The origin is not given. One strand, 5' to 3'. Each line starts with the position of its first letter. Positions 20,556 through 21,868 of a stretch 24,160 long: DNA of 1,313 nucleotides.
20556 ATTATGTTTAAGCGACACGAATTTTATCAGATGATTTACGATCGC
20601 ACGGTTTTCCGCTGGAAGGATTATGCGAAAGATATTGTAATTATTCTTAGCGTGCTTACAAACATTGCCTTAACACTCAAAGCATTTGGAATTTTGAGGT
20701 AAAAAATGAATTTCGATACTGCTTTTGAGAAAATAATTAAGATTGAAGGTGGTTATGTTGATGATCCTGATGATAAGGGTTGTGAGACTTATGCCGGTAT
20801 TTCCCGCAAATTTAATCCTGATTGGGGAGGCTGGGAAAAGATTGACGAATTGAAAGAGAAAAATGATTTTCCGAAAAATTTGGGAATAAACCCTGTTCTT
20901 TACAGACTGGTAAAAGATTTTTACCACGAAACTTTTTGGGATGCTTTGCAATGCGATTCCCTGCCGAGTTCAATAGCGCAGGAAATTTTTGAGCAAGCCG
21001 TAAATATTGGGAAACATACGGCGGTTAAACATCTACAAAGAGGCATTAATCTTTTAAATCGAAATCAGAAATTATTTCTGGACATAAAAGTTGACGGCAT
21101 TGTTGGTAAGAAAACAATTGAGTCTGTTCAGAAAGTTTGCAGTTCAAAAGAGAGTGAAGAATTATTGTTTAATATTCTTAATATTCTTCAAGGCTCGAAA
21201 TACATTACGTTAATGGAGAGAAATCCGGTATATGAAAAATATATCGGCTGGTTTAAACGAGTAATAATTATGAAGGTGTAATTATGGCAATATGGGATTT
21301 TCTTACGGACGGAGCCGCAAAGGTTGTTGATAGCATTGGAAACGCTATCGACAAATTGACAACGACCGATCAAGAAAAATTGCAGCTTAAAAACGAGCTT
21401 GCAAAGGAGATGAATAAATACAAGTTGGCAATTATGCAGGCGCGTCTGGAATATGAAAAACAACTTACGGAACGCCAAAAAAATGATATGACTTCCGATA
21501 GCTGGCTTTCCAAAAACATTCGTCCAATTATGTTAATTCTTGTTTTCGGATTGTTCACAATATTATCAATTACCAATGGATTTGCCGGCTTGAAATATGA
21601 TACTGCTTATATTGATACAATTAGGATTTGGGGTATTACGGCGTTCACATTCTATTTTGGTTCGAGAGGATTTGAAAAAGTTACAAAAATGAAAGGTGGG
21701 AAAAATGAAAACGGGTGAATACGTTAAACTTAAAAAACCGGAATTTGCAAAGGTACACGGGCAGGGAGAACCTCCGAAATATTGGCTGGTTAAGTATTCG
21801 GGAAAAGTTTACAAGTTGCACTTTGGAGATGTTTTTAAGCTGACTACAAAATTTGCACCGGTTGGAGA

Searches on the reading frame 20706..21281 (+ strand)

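Call 43: search_protein_families(library=phrogs, proteins=[window:20706-21281:+], max_evalue=0.001)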
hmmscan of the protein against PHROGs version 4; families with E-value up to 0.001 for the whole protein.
window:20706-21281:+ (191 aa): 2 families
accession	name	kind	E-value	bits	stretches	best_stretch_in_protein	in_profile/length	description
phrog_315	-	lysis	8e-33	114.8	1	1-187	333-485/677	endolysin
phrog_12853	-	unknown function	4.1e-24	86.5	1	1-141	1-129/131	-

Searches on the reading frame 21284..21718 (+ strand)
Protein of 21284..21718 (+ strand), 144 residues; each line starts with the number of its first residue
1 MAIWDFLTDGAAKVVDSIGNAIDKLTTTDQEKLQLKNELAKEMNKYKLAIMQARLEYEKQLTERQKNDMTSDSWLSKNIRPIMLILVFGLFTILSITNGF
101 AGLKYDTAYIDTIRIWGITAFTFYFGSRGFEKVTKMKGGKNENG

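Call 43: search_protein_families(library=phrogs, proteins=[window:21284-21718:+], max_evalue=0.001)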
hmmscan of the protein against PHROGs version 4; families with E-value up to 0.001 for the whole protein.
window:21284-21718:+ (144 aa): 1 family
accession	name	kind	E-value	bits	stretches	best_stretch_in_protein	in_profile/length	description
phrog_3427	-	lysis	1.2e-24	87.9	1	10-136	7-138/141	holin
